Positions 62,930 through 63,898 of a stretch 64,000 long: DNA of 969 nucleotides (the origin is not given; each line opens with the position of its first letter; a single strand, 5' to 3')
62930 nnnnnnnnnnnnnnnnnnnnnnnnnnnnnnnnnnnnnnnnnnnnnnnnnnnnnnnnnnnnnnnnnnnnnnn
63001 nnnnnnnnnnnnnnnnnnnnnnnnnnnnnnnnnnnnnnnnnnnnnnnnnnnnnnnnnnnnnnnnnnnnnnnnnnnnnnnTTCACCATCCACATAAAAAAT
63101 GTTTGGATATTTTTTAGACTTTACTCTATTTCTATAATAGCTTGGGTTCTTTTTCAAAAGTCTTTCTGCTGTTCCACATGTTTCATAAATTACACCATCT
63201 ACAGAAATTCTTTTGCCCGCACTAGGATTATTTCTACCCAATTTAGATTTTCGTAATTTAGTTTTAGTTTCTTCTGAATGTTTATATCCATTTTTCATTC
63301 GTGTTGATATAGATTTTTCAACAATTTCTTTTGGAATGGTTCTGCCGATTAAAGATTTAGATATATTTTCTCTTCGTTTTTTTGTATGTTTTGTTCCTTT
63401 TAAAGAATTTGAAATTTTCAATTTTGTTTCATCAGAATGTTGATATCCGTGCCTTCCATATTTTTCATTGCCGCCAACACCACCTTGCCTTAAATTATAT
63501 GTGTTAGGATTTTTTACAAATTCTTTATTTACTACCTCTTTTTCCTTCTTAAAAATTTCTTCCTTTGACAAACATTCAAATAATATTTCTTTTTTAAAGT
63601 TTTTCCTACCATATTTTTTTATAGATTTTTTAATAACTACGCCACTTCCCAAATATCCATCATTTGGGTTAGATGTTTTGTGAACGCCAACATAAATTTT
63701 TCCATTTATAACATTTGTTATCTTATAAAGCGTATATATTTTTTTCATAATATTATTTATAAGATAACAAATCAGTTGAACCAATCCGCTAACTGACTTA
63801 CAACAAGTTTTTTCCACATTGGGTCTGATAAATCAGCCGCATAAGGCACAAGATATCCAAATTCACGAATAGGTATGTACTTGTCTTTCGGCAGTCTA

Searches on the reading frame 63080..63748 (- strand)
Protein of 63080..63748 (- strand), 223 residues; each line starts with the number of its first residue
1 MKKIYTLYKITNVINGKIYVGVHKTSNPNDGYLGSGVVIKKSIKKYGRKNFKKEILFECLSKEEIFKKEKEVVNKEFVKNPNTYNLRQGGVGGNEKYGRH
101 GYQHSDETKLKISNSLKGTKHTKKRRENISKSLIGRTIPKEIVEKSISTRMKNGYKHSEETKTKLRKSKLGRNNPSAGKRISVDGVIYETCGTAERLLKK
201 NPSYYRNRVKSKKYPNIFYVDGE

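Call 38: search_protein_families(library=phrogs, proteins=[window:63080-63748:-], max_evalue=0.00001)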
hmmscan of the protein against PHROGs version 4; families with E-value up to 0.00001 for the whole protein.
window:63080-63748:- (223 aa): 5 families
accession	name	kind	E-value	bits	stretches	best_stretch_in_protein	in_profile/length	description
phrog_314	-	DNA, RNA and nucleotide metabolism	1.1e-52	180.7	1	1-216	175-384/574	homing endonuclease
phrog_19446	-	DNA, RNA and nucleotide metabolism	1.3e-12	48.8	1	6-173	3-172/254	homing endonuclease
phrog_447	-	other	1.6e-08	35.5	1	7-87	29-131/148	NAD synthetase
phrog_7168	-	DNA, RNA and nucleotide metabolism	1.8e-08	35.2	1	6-187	3-186/284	homing endonuclease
phrog_655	-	DNA, RNA and nucleotide metabolism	1.3e-06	29.6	0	64-146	119-188/343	homing endonuclease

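Call 45: find_encoding_contigs(protein=window:63080-63748:-, flank=10000, max_places=4)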
Protein window:63080-63748:- (223 aa): 1 contig read that carries it; 1 place shown.
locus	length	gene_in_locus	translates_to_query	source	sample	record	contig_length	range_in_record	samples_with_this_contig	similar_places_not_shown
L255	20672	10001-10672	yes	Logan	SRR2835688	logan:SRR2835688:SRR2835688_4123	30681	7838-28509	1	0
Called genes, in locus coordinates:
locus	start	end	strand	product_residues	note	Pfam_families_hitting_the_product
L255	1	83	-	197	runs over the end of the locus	-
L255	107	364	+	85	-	-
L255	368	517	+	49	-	-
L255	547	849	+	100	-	-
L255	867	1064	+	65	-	-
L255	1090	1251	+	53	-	-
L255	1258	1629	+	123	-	PF23837:DUF7207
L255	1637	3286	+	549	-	-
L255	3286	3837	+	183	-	-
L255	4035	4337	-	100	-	-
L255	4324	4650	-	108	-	-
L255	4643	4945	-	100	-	-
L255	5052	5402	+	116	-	-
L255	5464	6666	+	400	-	-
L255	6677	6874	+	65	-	-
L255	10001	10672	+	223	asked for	PF07460:NUMOD3 (weak), PF20987:I-TevI_DNA-bd (weak)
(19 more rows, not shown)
